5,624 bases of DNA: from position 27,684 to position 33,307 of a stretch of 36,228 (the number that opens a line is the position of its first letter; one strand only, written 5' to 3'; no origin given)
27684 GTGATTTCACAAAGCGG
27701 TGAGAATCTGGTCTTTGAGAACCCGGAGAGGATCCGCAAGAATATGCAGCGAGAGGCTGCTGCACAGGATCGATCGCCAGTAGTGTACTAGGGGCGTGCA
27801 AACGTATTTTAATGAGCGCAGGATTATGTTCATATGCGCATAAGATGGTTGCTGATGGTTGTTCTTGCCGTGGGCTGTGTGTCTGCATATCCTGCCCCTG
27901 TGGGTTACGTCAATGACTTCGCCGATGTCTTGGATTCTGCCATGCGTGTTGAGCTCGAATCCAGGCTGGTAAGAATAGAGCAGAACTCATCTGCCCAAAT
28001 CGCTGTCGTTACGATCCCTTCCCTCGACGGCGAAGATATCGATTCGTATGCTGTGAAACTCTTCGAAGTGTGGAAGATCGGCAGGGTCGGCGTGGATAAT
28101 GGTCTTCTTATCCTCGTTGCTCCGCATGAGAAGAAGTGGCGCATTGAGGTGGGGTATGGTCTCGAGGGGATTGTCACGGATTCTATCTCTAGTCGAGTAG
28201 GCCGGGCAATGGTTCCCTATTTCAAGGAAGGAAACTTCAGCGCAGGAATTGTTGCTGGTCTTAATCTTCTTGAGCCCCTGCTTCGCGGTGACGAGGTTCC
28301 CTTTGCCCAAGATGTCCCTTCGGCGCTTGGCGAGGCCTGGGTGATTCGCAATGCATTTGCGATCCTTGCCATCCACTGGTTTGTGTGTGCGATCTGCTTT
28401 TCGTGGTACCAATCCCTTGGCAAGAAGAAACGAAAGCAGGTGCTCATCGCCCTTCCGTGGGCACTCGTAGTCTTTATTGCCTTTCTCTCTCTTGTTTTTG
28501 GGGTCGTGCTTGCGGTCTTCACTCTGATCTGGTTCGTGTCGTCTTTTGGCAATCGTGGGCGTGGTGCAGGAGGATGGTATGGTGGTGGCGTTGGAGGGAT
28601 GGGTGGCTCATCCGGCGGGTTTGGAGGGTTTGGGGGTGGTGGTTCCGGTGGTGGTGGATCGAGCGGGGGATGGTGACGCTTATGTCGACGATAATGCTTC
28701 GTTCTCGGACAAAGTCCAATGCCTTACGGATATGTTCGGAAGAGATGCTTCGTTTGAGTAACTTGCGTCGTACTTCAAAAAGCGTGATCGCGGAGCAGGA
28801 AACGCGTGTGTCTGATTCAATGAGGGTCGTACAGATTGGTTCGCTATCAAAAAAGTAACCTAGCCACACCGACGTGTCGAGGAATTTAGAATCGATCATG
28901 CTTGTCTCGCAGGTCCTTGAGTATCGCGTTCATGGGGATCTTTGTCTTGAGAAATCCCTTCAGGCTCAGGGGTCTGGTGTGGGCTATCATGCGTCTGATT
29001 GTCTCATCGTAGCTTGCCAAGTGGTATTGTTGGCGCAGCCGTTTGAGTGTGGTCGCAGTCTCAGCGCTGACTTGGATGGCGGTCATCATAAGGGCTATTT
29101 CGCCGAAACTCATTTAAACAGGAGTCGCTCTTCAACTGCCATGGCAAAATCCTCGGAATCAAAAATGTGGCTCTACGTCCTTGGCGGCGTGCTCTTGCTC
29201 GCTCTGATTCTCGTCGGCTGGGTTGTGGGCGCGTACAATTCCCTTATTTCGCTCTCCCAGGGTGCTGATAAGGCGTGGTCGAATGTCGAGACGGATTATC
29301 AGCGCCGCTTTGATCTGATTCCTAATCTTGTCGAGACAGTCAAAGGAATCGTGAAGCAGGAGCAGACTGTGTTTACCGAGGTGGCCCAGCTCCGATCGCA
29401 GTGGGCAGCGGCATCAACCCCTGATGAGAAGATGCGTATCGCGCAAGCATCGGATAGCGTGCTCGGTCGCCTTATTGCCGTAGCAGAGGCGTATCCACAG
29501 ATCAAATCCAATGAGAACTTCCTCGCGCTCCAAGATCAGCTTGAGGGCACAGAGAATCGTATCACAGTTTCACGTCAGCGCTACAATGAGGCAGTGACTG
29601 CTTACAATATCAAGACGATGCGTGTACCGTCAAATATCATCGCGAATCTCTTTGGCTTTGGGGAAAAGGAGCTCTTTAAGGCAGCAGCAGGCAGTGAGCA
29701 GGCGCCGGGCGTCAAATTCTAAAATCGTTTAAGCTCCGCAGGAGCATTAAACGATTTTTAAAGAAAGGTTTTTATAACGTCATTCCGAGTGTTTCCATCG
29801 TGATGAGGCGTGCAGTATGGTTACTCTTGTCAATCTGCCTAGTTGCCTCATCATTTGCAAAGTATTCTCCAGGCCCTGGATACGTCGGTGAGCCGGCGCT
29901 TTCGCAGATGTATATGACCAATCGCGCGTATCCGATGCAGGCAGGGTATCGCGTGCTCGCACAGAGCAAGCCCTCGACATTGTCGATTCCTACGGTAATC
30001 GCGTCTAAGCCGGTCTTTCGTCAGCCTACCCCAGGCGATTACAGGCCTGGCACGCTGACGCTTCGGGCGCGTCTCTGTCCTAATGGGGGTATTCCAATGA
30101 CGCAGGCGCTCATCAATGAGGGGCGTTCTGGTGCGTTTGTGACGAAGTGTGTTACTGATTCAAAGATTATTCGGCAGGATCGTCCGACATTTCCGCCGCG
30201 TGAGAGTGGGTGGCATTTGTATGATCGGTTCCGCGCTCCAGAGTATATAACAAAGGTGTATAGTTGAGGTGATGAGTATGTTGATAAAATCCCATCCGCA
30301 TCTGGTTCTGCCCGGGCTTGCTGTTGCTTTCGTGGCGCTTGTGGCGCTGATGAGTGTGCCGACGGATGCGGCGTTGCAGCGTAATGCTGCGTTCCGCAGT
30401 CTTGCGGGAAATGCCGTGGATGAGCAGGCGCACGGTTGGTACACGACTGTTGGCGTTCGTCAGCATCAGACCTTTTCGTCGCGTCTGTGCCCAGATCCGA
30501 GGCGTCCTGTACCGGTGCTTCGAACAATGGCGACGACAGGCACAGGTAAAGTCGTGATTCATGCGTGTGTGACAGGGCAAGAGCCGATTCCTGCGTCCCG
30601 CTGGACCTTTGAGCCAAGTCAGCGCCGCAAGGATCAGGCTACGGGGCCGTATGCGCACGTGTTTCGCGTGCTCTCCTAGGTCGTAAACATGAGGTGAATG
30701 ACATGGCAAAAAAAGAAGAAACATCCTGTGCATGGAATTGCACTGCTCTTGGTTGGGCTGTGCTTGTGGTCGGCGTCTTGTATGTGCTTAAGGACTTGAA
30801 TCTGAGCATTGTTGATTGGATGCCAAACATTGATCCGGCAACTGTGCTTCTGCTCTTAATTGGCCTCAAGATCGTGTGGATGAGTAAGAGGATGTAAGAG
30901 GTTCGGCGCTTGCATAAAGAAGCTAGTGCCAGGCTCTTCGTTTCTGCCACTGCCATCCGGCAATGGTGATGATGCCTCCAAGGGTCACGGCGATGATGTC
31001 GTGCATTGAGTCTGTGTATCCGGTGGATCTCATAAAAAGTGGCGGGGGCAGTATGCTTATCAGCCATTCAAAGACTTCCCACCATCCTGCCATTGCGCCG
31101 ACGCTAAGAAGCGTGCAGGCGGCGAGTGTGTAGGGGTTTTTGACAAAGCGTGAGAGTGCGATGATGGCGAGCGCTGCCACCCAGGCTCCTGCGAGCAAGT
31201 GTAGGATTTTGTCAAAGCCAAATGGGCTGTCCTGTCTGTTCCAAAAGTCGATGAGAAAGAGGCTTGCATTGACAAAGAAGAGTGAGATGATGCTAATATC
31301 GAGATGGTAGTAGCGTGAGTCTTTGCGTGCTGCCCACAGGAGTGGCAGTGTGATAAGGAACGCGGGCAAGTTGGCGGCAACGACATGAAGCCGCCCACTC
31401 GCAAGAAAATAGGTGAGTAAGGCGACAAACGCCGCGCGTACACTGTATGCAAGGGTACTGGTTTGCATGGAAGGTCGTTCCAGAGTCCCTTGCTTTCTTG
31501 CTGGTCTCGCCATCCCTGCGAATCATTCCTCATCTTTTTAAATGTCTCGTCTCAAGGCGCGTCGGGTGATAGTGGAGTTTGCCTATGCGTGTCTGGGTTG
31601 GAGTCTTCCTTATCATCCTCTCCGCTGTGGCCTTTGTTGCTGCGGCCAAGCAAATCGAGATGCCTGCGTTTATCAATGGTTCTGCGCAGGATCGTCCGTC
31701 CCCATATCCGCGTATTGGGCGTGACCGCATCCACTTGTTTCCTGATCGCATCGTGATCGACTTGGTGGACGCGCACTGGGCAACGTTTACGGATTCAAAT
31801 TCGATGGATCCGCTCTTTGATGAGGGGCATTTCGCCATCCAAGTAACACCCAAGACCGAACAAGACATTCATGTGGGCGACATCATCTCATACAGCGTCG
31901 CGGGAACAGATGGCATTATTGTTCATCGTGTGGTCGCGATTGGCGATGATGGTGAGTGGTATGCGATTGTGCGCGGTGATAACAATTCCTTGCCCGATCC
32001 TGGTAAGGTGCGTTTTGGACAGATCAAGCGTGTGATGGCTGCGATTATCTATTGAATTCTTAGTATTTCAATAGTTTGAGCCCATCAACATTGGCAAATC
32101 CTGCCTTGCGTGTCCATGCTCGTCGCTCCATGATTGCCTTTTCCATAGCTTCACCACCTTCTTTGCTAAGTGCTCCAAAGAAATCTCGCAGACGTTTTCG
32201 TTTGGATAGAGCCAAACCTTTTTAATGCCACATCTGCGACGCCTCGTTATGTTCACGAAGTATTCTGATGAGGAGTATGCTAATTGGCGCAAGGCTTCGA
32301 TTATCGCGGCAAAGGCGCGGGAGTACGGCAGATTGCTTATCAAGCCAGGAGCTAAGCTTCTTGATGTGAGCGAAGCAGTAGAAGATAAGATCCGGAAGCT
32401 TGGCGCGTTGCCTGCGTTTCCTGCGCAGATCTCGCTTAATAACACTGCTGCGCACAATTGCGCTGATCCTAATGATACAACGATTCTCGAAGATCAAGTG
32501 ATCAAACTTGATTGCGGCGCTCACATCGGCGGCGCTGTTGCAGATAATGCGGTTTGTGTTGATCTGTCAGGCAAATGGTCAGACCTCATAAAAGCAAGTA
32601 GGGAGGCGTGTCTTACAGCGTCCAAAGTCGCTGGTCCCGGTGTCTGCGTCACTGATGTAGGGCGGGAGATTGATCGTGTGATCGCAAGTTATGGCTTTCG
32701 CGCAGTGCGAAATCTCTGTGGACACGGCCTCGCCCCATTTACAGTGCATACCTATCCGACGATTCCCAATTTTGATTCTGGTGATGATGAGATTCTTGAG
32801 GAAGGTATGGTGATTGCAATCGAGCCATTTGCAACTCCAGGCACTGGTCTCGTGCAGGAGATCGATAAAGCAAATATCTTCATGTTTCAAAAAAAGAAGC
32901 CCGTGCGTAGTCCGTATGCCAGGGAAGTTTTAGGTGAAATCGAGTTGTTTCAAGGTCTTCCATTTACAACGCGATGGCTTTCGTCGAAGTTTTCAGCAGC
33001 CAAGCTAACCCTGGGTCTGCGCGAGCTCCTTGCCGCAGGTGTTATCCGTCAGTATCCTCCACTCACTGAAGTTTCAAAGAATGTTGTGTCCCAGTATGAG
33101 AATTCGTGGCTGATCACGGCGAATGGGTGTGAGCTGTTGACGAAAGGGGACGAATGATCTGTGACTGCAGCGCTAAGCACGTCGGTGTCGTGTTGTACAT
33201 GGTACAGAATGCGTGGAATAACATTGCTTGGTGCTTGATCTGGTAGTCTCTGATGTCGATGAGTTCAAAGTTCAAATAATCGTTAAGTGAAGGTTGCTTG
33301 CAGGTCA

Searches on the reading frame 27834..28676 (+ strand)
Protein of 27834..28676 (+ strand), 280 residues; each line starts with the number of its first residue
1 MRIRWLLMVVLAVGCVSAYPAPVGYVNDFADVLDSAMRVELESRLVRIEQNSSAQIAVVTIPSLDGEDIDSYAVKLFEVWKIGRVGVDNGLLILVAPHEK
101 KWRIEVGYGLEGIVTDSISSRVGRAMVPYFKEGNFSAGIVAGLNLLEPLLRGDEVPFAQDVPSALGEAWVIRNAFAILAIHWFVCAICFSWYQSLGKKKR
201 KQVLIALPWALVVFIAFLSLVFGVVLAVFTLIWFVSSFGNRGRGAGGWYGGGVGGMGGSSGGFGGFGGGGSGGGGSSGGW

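Call 5: search_protein_families(library=pfam, proteins=[window:27834-28676:+], max_evalue=0.01)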
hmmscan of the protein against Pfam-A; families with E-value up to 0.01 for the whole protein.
window:27834-28676:+ (280 aa): 2 families
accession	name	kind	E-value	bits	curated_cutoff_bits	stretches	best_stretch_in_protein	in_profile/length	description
PF04536.20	TPM_phosphatase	-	1.4e-40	138.6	22.1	1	26-146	1-122/125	TPM domain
PF17174.10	DUF5130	-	0.0025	18.6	27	1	40-146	35-135/136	Domain of unknown function (DUF5130)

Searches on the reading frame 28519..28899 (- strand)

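Call 5: search_protein_families(library=pfam, proteins=[window:28519-28899:-], max_evalue=0.01)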
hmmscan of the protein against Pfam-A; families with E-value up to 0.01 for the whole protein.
window:28519-28899:- (126 aa): 1 family
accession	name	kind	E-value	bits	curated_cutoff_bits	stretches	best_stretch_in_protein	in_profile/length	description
PF01850.27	PIN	-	5.5e-06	27.4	23.6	1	6-79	2-78/120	PIN domain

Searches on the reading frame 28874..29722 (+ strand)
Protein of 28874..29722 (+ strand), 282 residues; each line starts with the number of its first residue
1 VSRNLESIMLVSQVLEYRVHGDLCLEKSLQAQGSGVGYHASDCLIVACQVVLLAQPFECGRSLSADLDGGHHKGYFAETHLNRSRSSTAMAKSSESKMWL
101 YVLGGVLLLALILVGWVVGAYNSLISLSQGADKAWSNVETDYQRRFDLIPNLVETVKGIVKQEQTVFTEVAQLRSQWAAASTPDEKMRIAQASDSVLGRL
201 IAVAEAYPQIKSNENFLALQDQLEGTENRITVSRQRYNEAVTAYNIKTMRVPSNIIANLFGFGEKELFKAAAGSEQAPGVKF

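Call 5: search_protein_families(library=pfam, proteins=[window:28874-29722:+], max_evalue=0.01)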
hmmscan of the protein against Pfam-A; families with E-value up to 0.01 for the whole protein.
window:28874-29722:+ (282 aa): 1 family
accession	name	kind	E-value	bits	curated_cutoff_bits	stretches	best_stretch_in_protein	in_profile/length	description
PF04011.17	LemA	-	9.6e-56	188.2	26.2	1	134-282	1-149/149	LemA family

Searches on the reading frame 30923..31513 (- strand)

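Call 41: search_protein_families(library=pfam, proteins=[window:30923-31513:-], max_evalue=0.001)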
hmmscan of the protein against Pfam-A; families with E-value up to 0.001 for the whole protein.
window:30923-31513:- (196 aa): 1 family
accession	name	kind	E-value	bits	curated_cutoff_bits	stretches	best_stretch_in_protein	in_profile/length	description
PF09997.14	DUF2238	-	0.00016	22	26.4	1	99-155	58-114/140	Predicted membrane protein (DUF2238)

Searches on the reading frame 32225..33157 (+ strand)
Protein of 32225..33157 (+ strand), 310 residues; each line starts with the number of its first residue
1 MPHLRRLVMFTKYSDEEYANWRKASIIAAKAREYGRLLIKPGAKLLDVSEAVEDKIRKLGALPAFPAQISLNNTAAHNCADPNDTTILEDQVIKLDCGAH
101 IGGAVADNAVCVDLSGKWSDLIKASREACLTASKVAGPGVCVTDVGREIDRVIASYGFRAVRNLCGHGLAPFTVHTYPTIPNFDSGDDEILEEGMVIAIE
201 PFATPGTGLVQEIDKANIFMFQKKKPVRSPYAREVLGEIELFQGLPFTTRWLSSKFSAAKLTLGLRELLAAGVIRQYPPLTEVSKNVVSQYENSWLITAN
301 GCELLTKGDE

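Call 41: search_protein_families(library=pfam, proteins=[window:32225-33157:+], max_evalue=0.001)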
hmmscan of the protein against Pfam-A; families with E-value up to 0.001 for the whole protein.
window:32225-33157:+ (310 aa): 1 family
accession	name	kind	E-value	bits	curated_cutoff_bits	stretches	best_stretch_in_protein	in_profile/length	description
PF00557.29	Peptidase_M24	-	2e-30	106.6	23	1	21-208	3-196/208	Metallopeptidase family M24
